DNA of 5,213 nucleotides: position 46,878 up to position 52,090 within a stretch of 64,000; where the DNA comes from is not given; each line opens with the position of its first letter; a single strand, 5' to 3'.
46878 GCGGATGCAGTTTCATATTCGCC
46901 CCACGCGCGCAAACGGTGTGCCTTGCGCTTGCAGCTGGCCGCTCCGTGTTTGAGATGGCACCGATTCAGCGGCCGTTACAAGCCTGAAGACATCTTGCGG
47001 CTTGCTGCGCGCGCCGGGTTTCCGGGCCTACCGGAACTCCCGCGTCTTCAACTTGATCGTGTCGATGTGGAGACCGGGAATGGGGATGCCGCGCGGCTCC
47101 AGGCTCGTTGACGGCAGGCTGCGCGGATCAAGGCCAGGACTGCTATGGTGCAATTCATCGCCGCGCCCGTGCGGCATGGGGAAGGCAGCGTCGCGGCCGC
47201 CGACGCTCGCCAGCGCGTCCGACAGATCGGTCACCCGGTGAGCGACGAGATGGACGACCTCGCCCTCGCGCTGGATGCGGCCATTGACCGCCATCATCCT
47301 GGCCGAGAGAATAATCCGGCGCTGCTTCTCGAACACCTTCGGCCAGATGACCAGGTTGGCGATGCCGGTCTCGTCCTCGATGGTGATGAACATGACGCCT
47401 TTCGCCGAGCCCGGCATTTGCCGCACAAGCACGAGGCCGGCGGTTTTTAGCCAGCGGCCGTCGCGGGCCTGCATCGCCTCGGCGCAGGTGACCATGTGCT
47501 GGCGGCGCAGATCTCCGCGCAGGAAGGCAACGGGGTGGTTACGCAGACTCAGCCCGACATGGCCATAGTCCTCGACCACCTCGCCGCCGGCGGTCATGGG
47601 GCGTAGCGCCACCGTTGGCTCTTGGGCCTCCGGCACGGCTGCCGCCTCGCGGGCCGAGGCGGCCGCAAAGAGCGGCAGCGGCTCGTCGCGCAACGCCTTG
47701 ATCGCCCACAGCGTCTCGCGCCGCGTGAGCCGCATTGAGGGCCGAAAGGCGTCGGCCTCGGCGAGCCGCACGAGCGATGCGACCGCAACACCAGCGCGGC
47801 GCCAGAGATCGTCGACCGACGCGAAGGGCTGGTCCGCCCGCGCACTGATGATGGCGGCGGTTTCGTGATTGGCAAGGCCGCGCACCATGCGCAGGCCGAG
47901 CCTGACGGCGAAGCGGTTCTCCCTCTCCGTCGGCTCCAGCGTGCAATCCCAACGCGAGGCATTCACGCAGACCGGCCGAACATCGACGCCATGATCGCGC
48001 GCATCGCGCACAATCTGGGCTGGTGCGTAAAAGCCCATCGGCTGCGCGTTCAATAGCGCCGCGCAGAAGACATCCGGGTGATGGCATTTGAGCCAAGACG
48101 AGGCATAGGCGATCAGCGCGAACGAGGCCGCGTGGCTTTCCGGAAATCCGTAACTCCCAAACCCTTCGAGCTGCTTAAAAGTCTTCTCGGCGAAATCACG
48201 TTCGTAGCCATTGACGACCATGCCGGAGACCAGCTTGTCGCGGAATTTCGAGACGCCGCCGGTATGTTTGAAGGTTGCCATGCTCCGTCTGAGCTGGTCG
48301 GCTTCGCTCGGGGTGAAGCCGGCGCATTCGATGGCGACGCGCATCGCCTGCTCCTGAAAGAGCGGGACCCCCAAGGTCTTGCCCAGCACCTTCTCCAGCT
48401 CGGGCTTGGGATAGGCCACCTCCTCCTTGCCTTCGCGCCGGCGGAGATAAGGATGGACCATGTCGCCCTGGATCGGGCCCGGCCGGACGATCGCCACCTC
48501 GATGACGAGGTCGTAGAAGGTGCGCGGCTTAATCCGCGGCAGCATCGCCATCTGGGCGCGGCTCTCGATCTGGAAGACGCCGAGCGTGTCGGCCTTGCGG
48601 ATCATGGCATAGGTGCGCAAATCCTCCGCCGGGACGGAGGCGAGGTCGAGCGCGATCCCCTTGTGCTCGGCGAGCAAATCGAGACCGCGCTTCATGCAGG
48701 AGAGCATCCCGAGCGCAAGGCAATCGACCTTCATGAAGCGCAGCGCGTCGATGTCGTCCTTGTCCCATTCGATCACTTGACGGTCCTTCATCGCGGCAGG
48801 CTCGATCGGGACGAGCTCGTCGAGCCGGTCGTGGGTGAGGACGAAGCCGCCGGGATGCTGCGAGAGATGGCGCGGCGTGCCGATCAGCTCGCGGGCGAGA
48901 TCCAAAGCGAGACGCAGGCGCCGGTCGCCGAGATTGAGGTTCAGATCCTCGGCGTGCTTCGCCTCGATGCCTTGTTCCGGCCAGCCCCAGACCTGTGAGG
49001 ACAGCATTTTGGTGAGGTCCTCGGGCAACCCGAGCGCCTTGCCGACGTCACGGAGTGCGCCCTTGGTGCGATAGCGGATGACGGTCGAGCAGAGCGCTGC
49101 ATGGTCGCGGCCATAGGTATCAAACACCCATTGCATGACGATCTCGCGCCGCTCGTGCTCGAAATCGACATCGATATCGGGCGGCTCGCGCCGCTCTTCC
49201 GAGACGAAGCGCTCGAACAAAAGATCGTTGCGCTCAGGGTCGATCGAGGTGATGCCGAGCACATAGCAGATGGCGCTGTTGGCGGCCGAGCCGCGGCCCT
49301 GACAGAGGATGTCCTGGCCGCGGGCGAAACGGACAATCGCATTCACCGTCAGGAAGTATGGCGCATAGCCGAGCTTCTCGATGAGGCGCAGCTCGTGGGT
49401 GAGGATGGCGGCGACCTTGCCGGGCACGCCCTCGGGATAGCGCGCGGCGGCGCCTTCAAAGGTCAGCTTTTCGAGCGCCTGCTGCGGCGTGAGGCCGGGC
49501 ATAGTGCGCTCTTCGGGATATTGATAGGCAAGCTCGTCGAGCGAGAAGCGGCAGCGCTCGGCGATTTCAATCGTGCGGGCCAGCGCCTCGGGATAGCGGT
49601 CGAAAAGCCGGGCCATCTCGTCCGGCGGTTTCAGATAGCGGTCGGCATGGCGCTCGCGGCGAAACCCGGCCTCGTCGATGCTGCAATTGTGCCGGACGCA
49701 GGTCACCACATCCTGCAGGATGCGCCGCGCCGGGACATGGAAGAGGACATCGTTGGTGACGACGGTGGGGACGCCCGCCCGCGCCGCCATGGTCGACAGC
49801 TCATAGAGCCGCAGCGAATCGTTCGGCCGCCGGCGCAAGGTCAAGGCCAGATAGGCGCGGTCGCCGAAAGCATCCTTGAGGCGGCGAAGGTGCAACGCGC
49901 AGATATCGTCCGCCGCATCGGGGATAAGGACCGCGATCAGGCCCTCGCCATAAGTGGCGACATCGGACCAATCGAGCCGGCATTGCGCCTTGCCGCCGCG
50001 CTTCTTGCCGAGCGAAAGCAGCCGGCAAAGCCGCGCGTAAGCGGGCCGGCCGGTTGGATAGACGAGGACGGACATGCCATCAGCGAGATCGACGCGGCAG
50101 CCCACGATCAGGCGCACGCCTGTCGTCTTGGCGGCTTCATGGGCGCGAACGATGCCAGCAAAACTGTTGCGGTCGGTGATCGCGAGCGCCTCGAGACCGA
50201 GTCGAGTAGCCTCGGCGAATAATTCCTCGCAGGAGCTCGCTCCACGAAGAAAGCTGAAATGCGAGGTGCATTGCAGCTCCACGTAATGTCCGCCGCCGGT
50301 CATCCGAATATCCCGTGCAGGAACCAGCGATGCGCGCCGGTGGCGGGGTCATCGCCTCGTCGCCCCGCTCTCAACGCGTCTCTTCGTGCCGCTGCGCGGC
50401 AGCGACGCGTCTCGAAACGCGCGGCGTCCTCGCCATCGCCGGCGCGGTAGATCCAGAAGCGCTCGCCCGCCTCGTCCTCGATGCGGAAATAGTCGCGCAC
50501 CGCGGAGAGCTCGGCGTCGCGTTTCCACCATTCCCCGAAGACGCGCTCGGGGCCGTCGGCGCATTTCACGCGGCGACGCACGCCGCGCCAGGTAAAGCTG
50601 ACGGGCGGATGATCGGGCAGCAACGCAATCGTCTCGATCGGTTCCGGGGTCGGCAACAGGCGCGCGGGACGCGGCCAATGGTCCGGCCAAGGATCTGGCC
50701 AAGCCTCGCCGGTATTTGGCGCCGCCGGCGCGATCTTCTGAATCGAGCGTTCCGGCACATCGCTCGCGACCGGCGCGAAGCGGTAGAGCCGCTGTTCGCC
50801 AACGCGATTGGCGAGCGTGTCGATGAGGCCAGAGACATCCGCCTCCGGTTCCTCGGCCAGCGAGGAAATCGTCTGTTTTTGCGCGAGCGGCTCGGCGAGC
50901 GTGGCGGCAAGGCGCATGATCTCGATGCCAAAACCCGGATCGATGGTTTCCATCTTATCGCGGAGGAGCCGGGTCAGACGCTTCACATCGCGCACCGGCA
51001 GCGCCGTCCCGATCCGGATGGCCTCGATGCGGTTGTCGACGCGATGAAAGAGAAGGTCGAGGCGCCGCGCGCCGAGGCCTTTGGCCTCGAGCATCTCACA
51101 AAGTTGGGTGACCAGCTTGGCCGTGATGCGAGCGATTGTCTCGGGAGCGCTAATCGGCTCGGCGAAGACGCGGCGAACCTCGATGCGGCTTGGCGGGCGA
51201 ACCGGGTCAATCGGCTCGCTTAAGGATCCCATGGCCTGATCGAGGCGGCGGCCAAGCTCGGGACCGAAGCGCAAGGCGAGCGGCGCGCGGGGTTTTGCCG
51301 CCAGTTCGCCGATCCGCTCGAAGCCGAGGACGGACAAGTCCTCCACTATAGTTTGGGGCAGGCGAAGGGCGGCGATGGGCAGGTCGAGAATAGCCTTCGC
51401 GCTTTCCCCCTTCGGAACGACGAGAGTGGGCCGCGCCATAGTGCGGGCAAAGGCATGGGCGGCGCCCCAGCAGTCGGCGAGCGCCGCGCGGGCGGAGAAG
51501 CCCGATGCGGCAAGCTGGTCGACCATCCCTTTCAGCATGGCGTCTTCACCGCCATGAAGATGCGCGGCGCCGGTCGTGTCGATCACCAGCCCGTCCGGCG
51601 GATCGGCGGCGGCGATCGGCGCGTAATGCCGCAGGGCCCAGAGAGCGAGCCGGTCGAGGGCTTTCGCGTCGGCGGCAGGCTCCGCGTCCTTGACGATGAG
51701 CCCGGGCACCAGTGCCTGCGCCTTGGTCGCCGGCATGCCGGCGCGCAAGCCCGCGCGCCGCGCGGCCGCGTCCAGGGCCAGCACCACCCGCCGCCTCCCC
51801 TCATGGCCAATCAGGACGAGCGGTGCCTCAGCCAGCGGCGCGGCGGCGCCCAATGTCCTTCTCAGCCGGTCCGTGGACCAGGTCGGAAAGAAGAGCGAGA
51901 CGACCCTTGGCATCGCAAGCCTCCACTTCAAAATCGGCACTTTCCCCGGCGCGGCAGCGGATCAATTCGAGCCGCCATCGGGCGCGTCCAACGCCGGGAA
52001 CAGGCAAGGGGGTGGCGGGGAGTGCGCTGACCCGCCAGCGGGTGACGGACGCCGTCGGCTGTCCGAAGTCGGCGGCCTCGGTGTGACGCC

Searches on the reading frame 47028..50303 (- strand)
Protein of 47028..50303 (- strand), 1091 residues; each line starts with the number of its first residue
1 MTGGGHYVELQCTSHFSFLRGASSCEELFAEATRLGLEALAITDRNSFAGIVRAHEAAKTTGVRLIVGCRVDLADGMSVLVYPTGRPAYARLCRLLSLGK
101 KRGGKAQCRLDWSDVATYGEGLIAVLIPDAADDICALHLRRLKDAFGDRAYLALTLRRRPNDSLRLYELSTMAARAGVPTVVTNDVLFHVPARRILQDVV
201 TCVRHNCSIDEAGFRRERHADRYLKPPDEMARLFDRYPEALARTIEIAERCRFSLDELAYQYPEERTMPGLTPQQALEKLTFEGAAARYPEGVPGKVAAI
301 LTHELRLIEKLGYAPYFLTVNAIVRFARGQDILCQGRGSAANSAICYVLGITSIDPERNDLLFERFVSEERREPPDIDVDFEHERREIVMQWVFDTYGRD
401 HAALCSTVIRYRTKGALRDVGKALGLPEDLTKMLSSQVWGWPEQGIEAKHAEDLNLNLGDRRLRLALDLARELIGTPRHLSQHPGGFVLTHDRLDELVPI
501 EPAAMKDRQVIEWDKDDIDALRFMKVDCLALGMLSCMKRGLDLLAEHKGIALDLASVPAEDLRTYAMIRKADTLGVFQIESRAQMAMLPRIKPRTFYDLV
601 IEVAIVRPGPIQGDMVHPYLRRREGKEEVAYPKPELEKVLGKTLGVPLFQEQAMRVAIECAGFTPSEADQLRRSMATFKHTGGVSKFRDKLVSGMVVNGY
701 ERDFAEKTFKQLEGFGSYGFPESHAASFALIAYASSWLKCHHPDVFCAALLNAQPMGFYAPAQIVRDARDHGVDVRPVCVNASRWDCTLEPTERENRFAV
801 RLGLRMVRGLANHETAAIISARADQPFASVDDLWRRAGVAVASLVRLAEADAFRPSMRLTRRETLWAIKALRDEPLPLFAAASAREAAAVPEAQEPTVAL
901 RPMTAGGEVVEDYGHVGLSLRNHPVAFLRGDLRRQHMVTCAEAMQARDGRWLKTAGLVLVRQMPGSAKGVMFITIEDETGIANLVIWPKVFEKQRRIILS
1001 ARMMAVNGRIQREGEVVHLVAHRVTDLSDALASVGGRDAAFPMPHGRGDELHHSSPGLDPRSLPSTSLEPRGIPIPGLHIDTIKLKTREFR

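Call 59: search_protein_families(library=pfam, proteins=[window:47028-50303:-], max_evalue=0.00001)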
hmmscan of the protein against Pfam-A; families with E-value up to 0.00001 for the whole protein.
window:47028-50303:- (1091 aa): 5 families
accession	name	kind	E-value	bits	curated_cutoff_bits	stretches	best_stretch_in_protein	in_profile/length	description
PF07733.18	DNA_pol3_alpha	-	1.5e-84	284.1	23.9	1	276-530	2-260/260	Bacterial DNA polymerase III alpha NTPase domain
PF17657.6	DNA_pol3_finger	-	9.6e-59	197.9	22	1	533-698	1-165/166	Bacterial DNA polymerase III alpha subunit finger domain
PF14579.12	HHH_6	-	6.6e-20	71.6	25.6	1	772-862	1-88/90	Helix-hairpin-helix motif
PF02811.25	PHP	-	5.8e-17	63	26.4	1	10-129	2-124/164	PHP domain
PF01336.31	tRNA_anti-codon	-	2.5e-08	34.2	27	1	955-1027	4-75/75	OB-fold nucleic acid binding domain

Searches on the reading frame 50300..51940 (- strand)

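Call 59: search_protein_families(library=pfam, proteins=[window:50300-51940:-], max_evalue=0.00001)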
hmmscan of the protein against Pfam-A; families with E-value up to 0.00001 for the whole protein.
window:50300-51940:- (546 aa): 1 family
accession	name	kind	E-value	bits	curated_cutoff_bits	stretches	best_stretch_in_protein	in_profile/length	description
PF00817.25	IMS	-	1.7e-09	38.2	23.2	1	36-157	18-139/148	impB/mucB/samB family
